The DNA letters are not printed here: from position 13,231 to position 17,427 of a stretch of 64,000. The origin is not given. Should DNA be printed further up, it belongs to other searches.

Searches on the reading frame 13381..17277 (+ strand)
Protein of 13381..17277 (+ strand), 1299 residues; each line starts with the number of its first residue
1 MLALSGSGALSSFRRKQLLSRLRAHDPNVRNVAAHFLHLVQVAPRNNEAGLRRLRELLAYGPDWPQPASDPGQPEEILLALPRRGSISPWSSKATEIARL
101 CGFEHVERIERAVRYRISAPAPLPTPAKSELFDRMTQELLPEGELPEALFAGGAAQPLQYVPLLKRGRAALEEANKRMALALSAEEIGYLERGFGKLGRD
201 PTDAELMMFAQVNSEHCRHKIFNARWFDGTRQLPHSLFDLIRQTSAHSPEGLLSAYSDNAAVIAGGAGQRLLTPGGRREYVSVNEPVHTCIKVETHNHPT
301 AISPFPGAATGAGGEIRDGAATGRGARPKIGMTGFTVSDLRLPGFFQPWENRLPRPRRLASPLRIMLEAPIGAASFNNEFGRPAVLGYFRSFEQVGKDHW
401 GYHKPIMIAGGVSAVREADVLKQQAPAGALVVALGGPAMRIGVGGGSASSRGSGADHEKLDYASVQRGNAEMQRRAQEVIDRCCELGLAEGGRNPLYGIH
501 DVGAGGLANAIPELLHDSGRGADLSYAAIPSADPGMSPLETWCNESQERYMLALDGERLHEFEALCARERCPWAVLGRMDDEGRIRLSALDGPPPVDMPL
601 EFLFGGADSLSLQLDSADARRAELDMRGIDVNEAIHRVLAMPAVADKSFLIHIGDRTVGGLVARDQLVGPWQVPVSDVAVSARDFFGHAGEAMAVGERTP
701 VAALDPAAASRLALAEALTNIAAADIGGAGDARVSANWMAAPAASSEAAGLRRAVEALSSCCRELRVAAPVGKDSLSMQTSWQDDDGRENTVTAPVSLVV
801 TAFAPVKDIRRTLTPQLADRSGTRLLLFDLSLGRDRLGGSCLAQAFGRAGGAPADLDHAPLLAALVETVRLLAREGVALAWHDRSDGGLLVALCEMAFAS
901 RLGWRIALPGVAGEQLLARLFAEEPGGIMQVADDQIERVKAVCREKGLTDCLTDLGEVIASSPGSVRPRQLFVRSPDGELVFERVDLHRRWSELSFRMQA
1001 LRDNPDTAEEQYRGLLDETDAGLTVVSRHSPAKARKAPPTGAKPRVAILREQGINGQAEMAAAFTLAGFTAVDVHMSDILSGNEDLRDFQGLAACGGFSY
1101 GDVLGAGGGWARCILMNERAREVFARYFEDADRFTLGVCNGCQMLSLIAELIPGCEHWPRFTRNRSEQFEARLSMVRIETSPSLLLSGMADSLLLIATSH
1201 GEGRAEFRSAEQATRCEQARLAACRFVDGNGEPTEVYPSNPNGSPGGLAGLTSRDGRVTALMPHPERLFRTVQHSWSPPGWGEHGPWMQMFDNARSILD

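Call 71: search_protein_families(library=pfam, proteins=[window:13381-17277:+], max_evalue=0.001)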
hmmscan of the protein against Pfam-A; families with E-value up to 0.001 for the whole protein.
window:13381-17277:+ (1299 aa): 6 families
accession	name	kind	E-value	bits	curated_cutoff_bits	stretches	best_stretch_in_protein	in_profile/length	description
PF13507.12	GATase_5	-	2.8e-102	341.7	27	1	1043-1295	1-257/260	CobB/CobQ-like glutamine amidotransferase domain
PF22689.1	FGAR-AT_PurM_N-like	-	4.6e-65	218.7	27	1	646-805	1-160/160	FGAR-AT PurM_N-like domain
PF02769.27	AIRS_C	-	7e-47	159.9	23.1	2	427-587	2-153/156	AIR synthase related protein, C-terminal domain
PF18076.6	FGAR-AT_N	-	2.9e-25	88.9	26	1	36-150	2-115/115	Formylglycinamide ribonucleotide amidotransferase N-terminal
PF18072.6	FGAR-AT_linker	-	1.4e-21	77.2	26.6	1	171-220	1-50/50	Formylglycinamide ribonucleotide amidotransferase linker domain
PF00586.29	AIRS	-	5.8e-05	23.9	24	0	282-338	8-64/112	AIR synthase related protein, N-terminal domain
